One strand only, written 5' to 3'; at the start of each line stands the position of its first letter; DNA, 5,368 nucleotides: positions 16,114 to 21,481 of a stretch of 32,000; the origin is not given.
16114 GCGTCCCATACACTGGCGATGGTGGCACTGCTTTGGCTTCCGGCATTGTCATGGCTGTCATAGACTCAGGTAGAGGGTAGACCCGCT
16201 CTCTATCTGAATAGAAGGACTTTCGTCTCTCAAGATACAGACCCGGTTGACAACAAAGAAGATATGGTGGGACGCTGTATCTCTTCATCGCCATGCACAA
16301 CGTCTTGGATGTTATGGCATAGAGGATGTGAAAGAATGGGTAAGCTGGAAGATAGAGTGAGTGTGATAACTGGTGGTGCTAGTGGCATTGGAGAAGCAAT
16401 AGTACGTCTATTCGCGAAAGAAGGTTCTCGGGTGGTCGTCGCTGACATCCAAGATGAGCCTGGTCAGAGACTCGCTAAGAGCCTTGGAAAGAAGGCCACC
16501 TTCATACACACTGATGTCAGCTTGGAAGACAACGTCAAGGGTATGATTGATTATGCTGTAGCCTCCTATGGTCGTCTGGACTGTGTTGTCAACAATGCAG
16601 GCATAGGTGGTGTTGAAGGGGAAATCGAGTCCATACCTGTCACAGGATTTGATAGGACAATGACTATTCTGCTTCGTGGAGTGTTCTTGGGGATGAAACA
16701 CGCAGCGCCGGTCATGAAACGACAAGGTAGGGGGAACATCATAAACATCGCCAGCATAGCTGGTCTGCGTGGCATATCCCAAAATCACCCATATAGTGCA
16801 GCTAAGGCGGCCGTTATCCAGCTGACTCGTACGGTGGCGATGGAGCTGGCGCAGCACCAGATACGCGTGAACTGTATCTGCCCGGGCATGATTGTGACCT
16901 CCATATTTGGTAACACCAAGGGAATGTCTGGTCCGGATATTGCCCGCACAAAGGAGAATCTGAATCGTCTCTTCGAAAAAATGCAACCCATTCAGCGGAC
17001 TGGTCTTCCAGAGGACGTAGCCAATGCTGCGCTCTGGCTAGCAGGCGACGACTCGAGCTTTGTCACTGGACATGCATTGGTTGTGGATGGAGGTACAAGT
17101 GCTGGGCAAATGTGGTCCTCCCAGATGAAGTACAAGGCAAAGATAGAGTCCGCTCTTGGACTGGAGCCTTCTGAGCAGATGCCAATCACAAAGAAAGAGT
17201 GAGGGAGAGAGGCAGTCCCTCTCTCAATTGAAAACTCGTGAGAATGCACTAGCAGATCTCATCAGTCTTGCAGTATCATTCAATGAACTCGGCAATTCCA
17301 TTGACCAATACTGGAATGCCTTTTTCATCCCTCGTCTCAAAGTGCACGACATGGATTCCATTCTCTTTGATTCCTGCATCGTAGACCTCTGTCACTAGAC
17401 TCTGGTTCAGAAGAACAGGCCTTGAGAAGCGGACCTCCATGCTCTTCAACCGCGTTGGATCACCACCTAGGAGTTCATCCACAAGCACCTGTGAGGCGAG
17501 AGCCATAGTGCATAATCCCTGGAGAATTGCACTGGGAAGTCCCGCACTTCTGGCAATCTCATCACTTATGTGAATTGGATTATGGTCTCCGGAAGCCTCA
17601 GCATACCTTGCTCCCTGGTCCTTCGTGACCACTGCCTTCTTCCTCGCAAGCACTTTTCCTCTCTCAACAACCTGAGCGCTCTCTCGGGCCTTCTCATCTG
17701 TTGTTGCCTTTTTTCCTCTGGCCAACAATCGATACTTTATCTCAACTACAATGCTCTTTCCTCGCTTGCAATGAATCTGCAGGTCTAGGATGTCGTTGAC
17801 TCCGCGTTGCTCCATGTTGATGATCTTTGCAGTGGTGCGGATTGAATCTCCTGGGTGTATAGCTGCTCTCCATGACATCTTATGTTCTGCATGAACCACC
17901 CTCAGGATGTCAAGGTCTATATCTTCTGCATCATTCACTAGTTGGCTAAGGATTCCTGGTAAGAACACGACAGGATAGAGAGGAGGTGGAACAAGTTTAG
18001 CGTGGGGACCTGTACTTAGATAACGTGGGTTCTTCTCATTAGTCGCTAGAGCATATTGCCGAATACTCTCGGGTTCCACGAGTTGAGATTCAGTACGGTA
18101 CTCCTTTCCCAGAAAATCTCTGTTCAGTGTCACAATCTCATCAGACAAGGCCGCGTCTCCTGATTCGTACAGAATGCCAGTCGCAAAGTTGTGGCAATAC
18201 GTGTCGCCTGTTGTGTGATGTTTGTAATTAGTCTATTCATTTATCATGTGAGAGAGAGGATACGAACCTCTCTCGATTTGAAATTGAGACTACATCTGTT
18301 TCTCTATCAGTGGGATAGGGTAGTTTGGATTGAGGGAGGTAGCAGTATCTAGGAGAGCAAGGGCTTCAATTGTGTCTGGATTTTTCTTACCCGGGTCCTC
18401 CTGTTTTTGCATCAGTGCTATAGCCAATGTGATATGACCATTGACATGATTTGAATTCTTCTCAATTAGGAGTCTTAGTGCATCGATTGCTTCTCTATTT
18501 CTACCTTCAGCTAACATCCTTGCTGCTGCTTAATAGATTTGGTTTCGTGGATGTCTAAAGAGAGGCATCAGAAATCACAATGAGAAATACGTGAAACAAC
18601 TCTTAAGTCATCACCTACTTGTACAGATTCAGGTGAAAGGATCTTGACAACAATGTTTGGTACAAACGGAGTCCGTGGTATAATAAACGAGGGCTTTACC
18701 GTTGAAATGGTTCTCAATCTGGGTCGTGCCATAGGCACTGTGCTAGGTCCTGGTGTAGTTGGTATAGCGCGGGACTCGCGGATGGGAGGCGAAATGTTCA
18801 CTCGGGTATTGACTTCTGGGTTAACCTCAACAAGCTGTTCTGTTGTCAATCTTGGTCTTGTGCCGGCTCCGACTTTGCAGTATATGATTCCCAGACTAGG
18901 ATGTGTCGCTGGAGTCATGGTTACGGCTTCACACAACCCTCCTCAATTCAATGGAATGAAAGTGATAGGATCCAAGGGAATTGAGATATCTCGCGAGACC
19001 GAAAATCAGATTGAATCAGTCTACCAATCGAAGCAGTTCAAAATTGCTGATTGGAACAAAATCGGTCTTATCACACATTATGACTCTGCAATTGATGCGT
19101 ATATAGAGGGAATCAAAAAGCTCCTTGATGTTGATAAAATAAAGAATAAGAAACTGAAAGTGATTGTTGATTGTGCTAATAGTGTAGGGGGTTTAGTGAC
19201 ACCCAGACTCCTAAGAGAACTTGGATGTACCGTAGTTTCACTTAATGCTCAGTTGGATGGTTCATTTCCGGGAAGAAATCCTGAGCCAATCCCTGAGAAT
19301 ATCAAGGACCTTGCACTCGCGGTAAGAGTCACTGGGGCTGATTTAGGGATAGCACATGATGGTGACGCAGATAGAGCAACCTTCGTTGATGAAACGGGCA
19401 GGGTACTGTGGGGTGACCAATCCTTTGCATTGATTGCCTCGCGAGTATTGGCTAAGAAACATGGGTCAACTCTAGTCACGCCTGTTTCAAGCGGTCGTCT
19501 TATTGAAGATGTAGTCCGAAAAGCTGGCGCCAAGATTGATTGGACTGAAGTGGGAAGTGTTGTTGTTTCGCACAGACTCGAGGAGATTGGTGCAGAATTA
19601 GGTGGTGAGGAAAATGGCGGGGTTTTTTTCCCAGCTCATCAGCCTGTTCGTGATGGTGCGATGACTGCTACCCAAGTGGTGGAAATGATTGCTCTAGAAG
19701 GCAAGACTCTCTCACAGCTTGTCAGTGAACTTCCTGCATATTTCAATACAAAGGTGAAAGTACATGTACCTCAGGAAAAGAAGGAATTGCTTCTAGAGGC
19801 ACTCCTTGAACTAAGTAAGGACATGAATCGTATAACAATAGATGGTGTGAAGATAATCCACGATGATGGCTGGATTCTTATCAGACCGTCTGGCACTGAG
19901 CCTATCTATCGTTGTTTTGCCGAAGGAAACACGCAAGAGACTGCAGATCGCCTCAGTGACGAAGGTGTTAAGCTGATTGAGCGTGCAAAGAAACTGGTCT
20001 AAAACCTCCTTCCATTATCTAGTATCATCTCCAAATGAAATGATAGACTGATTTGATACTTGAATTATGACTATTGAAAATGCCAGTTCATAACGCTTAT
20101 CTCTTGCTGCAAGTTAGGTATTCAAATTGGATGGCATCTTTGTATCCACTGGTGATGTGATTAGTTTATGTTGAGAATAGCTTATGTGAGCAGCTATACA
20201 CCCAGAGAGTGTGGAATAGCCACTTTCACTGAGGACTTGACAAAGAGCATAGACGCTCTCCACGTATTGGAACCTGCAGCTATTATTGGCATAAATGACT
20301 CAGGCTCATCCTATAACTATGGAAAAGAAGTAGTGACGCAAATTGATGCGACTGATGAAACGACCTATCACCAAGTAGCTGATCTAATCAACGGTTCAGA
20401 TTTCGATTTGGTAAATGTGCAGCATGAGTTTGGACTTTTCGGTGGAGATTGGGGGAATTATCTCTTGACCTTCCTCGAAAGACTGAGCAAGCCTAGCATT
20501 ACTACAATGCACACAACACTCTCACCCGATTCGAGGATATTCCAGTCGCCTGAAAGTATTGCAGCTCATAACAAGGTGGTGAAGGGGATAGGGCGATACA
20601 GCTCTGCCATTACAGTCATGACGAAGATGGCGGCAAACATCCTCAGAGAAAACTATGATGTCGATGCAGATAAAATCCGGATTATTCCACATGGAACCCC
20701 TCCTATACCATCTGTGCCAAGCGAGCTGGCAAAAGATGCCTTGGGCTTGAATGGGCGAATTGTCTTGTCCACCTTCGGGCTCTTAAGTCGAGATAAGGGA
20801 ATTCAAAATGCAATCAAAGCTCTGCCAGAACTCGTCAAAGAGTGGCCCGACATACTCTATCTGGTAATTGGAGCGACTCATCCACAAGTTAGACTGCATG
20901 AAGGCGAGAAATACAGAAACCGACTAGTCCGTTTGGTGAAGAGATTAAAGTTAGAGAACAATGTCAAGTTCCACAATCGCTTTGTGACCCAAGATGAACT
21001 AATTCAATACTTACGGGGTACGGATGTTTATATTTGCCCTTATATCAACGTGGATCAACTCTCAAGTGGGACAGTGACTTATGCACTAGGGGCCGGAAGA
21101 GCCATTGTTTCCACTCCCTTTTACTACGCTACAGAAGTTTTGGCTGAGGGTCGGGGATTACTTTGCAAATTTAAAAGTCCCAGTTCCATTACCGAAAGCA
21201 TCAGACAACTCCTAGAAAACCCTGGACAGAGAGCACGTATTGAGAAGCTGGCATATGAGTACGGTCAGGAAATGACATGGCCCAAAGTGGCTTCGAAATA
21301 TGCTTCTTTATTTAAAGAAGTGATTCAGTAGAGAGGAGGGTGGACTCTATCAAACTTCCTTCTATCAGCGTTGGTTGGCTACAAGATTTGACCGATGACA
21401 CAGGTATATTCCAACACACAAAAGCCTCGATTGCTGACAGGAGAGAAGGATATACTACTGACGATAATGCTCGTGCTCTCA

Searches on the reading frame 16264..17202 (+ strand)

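Call 11: search_protein_families(library=pfam, proteins=[window:16264-17202:+], max_evalue=0.001)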
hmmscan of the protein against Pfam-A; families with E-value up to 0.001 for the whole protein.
window:16264-17202:+ (312 aa): 5 families
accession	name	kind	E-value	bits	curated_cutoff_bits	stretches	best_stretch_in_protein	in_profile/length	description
PF13561.12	adh_short_C2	-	1.8e-67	227.8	27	1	39-278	3-235/236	Enoyl-(Acyl carrier protein) reductase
PF00106.31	adh_short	-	9.6e-56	188.8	26.6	1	32-217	2-189/195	short chain dehydrogenase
PF08659.16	KR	-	4.1e-07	30.5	22.6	1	34-184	4-156/180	KR domain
PF01370.27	Epimerase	-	3.3e-06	27.1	20.9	1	34-123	2-83/240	NAD dependent epimerase/dehydratase family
PF23441.1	SDR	-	0.00023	21.1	27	1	174-278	159-255/258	SDR-like rossmann domain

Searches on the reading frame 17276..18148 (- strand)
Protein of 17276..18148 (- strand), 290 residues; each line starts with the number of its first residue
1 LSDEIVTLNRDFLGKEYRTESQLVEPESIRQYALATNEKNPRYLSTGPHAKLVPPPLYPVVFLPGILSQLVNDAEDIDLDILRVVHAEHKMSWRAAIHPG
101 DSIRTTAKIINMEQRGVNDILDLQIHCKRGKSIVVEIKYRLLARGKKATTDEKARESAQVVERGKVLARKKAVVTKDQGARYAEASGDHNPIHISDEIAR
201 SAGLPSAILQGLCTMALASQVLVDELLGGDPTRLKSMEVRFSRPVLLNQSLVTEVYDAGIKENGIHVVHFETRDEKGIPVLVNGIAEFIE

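Call 11: search_protein_families(library=pfam, proteins=[window:17276-18148:-], max_evalue=0.001)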
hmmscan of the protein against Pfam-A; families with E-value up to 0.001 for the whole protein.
window:17276-18148:- (290 aa): 3 families
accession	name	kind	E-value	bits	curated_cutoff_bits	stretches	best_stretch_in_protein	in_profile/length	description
PF01575.25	MaoC_dehydratas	-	1.6e-27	96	27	1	164-274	8-117/123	MaoC like domain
PF13452.11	FAS1_DH_region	-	2.4e-19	70.2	22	1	12-125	2-116/132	FAS1-like, dehydratase domain region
PF22622.2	MFE-2_hydrat-2_N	-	0.0002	21.6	27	0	50-145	30-130/130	MFE-2 hydratase 2 N-terminal domain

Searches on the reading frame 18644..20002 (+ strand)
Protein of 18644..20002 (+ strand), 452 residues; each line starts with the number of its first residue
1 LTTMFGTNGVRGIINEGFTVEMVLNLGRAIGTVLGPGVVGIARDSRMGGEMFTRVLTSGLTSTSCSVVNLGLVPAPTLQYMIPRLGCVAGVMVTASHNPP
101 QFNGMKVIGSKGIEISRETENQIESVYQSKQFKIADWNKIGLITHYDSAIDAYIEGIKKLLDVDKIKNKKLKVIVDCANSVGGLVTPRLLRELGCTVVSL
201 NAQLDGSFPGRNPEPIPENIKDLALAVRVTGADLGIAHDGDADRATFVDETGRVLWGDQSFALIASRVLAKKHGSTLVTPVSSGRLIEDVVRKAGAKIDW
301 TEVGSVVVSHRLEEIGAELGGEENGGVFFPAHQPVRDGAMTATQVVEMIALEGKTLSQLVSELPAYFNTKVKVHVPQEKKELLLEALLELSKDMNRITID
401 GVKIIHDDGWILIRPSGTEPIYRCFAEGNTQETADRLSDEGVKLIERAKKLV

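Call 11: search_protein_families(library=pfam, proteins=[window:18644-20002:+], max_evalue=0.001)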
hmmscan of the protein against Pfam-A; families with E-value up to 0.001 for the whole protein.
window:18644-20002:+ (452 aa): 4 families
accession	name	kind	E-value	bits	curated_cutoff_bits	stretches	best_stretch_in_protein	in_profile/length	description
PF02878.22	PGM_PMM_I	-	2.6e-39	134.5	22.5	1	4-132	3-136/138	Phosphoglucomutase/phosphomannomutase, alpha/beta/alpha domain I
PF02879.22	PGM_PMM_II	-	3.9e-31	108.1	29.3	1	151-252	1-103/103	Phosphoglucomutase/phosphomannomutase, alpha/beta/alpha domain II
PF02880.22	PGM_PMM_III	-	2.5e-25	89.3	20.7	1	256-364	1-112/115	Phosphoglucomutase/phosphomannomutase, alpha/beta/alpha domain III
PF00408.26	PGM_PMM_IV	-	1.2e-12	48.1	23.1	1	371-440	2-64/68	Phosphoglucomutase/phosphomannomutase, C-terminal domain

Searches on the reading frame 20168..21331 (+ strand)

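Call 11: search_protein_families(library=pfam, proteins=[window:20168-21331:+], max_evalue=0.001)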
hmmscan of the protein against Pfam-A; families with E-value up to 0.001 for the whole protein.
window:20168-21331:+ (387 aa): 4 families
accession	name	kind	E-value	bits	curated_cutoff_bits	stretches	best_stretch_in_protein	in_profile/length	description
PF00534.26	Glycos_transf_1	-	1.5e-19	70.6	26.4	1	196-364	14-171/172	Glycosyl transferases group 1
PF13692.12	Glyco_trans_1_4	-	2.5e-14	54.2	27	1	199-351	3-142/142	Glycosyl transferases group 1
PF13439.12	Glyco_transf_4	-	3.1e-09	37.5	28.5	1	69-177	63-166/170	Glycosyltransferase Family 4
PF13524.12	Glyco_trans_1_2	-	0.00015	22.2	25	0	252-364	27-127/144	Glycosyl transferase-like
